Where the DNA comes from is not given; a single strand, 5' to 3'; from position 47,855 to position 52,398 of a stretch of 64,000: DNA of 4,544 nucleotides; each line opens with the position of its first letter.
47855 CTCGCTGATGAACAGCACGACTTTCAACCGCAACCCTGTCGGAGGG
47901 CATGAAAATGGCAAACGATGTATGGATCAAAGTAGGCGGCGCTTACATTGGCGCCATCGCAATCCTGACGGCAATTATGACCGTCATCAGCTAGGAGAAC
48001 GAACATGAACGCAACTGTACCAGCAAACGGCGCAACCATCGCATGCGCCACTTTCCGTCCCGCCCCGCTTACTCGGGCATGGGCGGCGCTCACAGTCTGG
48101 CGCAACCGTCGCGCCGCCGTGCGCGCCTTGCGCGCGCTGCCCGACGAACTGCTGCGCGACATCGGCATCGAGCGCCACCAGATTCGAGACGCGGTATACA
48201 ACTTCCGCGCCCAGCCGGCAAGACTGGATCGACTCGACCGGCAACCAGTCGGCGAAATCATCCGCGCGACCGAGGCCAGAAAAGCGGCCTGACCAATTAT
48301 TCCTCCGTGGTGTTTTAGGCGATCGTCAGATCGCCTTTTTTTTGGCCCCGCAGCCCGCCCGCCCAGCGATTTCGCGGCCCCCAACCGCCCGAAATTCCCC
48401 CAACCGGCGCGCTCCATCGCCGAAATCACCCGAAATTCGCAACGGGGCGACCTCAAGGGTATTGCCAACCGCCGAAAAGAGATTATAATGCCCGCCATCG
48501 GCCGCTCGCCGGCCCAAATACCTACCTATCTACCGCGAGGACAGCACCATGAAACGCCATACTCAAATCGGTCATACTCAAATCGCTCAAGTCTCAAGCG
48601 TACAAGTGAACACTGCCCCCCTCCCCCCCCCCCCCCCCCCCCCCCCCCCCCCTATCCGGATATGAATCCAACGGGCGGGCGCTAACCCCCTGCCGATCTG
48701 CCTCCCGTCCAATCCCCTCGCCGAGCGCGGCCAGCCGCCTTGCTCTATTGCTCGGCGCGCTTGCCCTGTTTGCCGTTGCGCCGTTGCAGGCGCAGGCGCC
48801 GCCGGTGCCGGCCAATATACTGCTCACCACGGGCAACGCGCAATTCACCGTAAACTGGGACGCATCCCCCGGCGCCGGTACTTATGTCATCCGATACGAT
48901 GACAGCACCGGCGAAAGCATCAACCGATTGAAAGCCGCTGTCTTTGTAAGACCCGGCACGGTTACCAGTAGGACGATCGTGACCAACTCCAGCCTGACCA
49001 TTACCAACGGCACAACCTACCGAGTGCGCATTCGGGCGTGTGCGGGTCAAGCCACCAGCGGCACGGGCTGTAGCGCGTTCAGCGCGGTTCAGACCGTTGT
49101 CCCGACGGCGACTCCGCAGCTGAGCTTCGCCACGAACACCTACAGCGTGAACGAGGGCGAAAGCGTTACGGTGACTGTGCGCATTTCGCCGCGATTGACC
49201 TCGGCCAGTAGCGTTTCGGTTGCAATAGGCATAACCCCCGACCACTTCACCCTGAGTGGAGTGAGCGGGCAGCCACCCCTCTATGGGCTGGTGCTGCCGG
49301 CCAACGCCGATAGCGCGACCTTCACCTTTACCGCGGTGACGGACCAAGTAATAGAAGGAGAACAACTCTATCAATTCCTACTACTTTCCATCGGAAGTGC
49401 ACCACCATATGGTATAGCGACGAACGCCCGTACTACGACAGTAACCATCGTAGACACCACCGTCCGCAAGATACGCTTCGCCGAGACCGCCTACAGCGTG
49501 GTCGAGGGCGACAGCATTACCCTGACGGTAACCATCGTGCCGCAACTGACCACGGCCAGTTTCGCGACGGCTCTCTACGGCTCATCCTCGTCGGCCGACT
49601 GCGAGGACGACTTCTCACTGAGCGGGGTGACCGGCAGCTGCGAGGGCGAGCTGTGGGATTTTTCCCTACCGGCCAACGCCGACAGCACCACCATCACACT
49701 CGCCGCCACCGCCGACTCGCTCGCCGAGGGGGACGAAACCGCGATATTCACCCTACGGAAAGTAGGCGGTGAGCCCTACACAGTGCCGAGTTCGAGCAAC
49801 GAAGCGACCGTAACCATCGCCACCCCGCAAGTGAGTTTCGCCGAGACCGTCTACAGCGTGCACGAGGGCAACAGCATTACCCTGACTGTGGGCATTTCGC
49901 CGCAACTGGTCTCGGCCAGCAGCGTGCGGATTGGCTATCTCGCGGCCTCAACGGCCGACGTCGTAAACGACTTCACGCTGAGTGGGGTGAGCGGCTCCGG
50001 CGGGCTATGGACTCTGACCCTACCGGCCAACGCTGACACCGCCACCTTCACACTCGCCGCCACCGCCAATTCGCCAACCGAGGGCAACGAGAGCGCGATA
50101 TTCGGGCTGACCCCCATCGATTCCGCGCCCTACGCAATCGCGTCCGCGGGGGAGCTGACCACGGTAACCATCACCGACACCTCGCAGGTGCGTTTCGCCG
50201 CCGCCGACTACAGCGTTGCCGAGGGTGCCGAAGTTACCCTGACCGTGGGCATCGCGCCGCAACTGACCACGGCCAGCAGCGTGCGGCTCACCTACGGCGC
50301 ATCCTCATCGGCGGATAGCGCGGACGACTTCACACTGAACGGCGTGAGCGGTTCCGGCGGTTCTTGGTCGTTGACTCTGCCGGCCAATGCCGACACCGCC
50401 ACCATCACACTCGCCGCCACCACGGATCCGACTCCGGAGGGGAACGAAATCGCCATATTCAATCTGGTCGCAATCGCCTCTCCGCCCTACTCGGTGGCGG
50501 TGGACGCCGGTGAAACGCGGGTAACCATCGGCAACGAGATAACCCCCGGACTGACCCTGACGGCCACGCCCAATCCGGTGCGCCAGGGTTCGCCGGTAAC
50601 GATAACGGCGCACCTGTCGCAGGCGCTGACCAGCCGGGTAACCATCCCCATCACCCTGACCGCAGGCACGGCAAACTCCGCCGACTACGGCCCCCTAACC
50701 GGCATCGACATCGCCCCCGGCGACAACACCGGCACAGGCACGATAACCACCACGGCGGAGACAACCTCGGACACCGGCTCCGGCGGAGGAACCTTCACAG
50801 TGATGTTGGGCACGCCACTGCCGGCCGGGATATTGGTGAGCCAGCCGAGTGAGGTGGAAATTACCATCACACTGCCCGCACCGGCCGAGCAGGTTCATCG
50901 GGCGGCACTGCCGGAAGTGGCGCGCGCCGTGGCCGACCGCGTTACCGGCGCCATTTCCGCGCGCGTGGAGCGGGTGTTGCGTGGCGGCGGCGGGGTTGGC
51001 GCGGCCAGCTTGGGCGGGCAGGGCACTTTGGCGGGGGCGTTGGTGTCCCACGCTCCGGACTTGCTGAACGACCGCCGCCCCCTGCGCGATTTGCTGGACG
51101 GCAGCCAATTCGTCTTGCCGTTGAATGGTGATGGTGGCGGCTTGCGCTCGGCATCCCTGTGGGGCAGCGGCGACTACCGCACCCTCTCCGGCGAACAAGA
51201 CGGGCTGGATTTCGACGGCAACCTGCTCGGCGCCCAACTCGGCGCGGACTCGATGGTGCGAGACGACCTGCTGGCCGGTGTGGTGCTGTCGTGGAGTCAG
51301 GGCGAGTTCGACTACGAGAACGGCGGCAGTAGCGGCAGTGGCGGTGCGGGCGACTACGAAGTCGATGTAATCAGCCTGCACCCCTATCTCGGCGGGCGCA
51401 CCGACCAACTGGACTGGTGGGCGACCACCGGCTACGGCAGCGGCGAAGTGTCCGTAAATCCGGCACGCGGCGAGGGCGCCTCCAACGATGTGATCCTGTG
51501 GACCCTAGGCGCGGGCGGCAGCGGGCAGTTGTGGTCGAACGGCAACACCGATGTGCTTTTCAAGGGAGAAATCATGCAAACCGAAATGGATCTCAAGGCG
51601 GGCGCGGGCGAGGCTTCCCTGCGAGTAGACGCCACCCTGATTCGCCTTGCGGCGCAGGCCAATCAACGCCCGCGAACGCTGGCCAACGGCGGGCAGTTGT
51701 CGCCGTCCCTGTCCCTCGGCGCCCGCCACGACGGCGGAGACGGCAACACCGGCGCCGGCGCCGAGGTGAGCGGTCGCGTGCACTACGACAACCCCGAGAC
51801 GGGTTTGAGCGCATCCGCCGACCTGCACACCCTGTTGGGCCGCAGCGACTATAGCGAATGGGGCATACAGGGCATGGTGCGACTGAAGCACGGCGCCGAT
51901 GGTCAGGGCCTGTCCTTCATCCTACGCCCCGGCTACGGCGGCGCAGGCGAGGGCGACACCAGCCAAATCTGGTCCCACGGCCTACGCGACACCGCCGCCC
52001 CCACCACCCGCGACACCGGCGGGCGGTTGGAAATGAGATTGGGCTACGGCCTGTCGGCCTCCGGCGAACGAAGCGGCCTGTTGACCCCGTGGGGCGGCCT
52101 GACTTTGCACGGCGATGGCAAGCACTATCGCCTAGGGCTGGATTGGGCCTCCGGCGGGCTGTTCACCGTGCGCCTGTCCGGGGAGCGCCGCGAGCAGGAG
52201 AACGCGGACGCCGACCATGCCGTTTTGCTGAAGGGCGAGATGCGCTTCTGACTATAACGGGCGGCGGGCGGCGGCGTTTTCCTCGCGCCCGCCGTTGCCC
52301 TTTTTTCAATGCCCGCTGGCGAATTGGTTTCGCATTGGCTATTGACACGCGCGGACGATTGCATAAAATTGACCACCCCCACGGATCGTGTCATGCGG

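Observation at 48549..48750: C30 homopolymer separates a well-signalled ATG from the autotransporter frame: likely slipped-strand ON/OFF switch, currently OFF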

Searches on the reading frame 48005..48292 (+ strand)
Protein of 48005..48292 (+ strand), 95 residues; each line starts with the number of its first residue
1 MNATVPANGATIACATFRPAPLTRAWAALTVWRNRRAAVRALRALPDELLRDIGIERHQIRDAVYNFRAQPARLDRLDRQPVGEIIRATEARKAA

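Call 64: find_encoding_contigs(protein=window:48005-48292:+, flank=3000, max_places=10)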
Protein window:48005-48292:+ (95 aa): no gene with exactly this product is on record in the collection.

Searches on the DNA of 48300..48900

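Call 53: search_rna_families(source=window, start=48300, end=48900, threshold=evalue, max_evalue=1)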
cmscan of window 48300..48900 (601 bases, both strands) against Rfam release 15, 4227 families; matches with E-value up to 1: 2.
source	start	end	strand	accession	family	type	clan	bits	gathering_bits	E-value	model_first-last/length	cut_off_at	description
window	48300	48351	+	RF00519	suhB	Gene; sRNA;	CL00108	19.7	41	0.13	21-77/77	5'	Makes More Granules Regulator RNA (mmgR)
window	48300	48344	+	RF02651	SorY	Gene; sRNA;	-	16.6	111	0.82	35-83/83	5'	Singlet oxygen resistance RNA Y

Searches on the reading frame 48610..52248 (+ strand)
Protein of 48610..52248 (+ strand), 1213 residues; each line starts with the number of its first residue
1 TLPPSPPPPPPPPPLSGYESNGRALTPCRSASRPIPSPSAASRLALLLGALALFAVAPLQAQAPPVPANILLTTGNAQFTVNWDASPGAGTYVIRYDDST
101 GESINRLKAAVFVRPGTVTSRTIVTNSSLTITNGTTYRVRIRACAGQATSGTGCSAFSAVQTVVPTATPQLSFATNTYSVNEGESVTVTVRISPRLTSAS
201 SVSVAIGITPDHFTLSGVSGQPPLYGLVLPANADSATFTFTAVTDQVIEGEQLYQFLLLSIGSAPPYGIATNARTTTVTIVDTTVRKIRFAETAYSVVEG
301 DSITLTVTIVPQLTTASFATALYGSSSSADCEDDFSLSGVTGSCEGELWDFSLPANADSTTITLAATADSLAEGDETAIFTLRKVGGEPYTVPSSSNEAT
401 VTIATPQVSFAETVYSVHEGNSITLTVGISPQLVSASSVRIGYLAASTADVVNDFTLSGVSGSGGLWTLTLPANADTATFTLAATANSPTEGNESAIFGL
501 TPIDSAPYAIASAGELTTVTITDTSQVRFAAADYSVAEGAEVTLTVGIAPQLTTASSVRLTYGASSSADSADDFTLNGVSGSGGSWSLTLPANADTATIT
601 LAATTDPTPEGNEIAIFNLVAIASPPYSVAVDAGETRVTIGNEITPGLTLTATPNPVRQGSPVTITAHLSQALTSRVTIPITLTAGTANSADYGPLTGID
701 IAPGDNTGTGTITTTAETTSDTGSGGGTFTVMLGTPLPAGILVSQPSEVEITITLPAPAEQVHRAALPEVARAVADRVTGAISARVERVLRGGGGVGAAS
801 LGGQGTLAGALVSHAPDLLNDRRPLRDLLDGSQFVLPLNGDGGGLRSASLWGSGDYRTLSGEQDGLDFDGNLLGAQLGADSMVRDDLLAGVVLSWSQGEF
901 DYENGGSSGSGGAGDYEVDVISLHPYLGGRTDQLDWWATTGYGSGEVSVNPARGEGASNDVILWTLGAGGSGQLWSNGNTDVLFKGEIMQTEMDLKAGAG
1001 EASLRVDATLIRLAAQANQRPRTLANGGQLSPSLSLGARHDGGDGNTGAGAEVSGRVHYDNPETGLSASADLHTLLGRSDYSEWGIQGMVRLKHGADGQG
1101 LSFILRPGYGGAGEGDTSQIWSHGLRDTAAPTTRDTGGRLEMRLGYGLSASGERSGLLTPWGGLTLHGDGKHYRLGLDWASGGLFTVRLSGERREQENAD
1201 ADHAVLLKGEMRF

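Call 4: search_protein_families(library=pfam, proteins=[window:48610-52248:+], max_evalue=0.01)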
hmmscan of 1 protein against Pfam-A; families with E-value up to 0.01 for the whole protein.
window:48610-52248:+ (1213 aa): 3 families
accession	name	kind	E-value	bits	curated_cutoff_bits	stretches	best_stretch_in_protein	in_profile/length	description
PF03160.20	Calx-beta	-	1.6e-06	28.5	27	0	169-283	6-118/119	Calx-beta domain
PF03797.25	Autotransporter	-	0.00015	22.1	26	1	850-1053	1-213/255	Autotransporter beta-domain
PF00041.27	fn3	-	0.009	16.6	25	0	74-147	11-72/84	Fibronectin type III domain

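Call 5: search_protein_families(library=ncbifam, proteins=[window:48610-52248:+], max_evalue=0.01)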
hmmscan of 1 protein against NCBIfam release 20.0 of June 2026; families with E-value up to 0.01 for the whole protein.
window:48610-52248:+ (1213 aa): 0 families

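Call 7: find_related_loci(query=window:48748-52248:+, collection=genome_contigs, flank=6000)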
Query window:48748-52248:+ (1167 aa) in genome_contigs; peptide patterns used: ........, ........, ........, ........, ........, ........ (x = any residue, [..] = any of these).
48 stretches matched a pattern, but none encodes a relative of the query by tblastn (E <= 1e-3).

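Call 9: find_homologous_proteins(query=window:48748-52248:+)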
Query window:48748-52248:+ (1167 aa): 90 proteins with E <= 0.001 among 8000 candidates.
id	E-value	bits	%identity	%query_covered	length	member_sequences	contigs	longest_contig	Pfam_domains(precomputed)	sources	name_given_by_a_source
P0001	0.0e+0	2528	100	100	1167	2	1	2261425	PF03160.21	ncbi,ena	-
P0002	0.0e+0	2075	84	99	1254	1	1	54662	PF03797.26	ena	-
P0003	4.8e-116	408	46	32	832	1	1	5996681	PF20579.5,PF03160.21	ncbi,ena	-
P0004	4.9e-109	384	47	31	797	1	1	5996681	PF20579.5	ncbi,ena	-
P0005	6.7e-100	354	36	29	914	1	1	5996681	PF20579.5,PF03160.21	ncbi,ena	-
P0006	3.6e-98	348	35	59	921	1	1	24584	PF20579.5,PF03160.21,PF06903.19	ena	-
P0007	3.1e-80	289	38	40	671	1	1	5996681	PF20579.5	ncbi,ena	-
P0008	6.6e-80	288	39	32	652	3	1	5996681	PF20579.5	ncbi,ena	-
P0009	1.5e-79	287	39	36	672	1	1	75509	PF20579.5,PF03160.21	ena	-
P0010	1.8e-53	200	33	48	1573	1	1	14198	PF03160.21,PF08522.17,PF19078.7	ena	-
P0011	1.9e-49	187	33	42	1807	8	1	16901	PF07495.20,PF25059.2,PF24421.2,PF00028.24,PF22433.4,PF24489.2,PF25833.1,PF23608.2,PF00041.28,PF10179.16,PF16656.12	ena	-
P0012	4.2e-42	163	43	24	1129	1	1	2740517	PF27332.1,PF07679.23,PF20242.4,PF03797.26,PF05345.19,PF09136.17,PF19077.7,PF17936.8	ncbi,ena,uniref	ncbi:putative Ig domain-containing protein [Candidatus Spongiihabitans sp.]|uniref:putative Ig domai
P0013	3.4e-41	160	51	11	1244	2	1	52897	PF12733.14,PF19755.5,PF00041.28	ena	-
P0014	9.3e-38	148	34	35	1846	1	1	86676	PF03160.21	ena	-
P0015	1.2e-37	148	34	35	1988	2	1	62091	-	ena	-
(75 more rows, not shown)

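Call 11: find_encoding_contigs(protein=P0002, flank=8000)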
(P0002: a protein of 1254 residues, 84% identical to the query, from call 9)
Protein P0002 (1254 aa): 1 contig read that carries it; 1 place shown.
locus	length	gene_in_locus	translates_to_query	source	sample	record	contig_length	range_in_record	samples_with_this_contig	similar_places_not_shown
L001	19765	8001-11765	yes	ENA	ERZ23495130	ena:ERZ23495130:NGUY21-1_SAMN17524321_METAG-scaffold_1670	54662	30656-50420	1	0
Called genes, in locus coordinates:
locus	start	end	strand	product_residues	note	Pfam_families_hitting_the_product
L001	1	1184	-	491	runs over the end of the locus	PF04851:ResIII (faint), PF00176:SNF2-rel_dom, PF00271:Helicase_C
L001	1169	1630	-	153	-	-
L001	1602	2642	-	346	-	-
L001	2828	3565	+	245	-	PF00535:Glycos_transf_2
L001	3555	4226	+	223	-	PF09837:DUF2064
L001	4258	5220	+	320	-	PF03279:Lip_A_acyltrans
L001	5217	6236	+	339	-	PF01075:Glyco_transf_9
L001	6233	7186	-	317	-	PF00126:HTH_1, PF03466:LysR_substrate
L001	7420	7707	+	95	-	PF06568:YjiS-like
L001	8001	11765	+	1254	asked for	PF03797:Autotransporter (weak)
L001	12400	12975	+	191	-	PF00156:Pribosyltran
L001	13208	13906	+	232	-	PF02607:B12-binding_2, PF02310:B12-binding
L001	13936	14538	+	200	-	PF07796:DUF1638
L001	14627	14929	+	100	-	PF13769:Virulence_fact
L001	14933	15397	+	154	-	PF12225:DUF5981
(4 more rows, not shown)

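Call 12: find_encoding_contigs(protein=P0001, flank=3000)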
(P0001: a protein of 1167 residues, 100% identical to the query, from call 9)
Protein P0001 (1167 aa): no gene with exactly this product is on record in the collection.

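Call 21: list_cluster_members(proteins=[P0001, P0002])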
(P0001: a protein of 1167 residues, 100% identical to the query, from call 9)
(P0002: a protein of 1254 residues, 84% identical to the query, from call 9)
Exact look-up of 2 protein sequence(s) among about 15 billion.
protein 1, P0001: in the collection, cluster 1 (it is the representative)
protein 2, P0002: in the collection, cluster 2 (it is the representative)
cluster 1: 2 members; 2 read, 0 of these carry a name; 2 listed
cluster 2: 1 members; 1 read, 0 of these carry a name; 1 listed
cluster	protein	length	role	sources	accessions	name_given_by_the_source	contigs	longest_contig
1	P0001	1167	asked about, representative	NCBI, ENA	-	-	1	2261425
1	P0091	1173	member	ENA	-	-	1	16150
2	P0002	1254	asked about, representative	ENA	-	-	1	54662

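Call 24: find_encoding_contigs(protein=P0091, flank=8000)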
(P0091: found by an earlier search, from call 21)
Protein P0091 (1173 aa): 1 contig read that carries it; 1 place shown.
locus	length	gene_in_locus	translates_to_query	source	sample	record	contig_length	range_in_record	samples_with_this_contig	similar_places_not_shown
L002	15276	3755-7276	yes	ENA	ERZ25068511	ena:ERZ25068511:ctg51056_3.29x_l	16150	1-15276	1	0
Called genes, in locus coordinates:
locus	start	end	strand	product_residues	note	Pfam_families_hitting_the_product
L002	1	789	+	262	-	?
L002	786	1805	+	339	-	PF01075:Glyco_transf_9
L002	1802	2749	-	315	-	PF00126:HTH_1, PF03466:LysR_substrate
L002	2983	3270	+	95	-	PF06568:YjiS-like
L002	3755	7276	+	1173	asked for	PF03160:Calx-beta (faint)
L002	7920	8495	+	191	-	PF00156:Pribosyltran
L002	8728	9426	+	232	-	PF02607:B12-binding_2, PF02310:B12-binding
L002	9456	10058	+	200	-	PF07796:DUF1638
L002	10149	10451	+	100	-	PF13769:Virulence_fact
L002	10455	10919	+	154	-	PF12225:DUF5981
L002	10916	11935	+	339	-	PF02219:MTHFR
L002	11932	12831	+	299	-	PF00809:Pterin_bind, PF03599:CdhD (weak)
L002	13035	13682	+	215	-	PF01936:NYN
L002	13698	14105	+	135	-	PF04828:GFA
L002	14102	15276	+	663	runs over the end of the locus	PF17650:RACo_linker, PF17651:Raco_middle, PF14574:RACo_C_ter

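Call 27: find_encoding_contigs(protein=P0012, flank=3000, max_places=3)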
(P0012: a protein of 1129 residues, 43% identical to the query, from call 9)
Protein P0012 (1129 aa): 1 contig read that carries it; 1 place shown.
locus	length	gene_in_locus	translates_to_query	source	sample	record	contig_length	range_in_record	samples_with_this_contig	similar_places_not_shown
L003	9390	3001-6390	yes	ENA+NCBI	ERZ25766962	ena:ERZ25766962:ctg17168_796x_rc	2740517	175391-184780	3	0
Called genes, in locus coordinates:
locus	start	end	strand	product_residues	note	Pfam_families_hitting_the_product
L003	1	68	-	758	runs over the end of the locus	PF21088:MS_channel_1st, PF00924:MS_channel_2nd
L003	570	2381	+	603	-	PF17936:Big_6, PF17936:Big_6, PF17936:Big_6, PF17936:Big_6, PF19077:Big_13, PF09136:Glucodextran_B, PF17936:Big_6, PF19077:Big_13, +10 more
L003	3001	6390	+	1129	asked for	PF17936:Big_6, PF19077:Big_13, PF17936:Big_6 (weak), PF19077:Big_13, PF17936:Big_6 (weak), PF05345:He_PIG, PF05345:He_PIG, PF03797:Autotransporter, +4 more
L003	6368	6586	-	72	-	-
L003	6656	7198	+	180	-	-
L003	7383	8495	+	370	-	-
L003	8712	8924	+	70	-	-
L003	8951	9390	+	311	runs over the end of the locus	PF01145:Band_7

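Call 28: find_encoding_contigs(protein=P0003, flank=3000, max_places=3)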
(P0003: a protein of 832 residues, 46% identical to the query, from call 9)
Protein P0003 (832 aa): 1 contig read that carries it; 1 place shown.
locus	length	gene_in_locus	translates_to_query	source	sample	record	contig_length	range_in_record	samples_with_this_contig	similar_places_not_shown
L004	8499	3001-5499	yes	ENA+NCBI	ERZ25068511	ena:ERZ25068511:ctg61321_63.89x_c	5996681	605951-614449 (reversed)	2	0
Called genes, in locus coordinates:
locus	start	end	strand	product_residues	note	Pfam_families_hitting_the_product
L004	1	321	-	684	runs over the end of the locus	PF00009:GTP_EFTU, PF13191:AAA_16 (weak), PF22042:EF-G_D2, PF03144:GTP_EFTU_D2, PF14492:EFG_III, PF16658:RF3_C (weak), PF03764:EFG_IV, PF00679:EFG_C, +1 more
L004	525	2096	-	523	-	PF07669:Eco57I, PF22837:M_Eco57I_C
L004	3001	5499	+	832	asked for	PF20579:LapA (faint), PF03160:Calx-beta (faint)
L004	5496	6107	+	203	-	-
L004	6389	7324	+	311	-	PF02685:Glucokinase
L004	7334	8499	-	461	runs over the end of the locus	PF03219:TLC (weak)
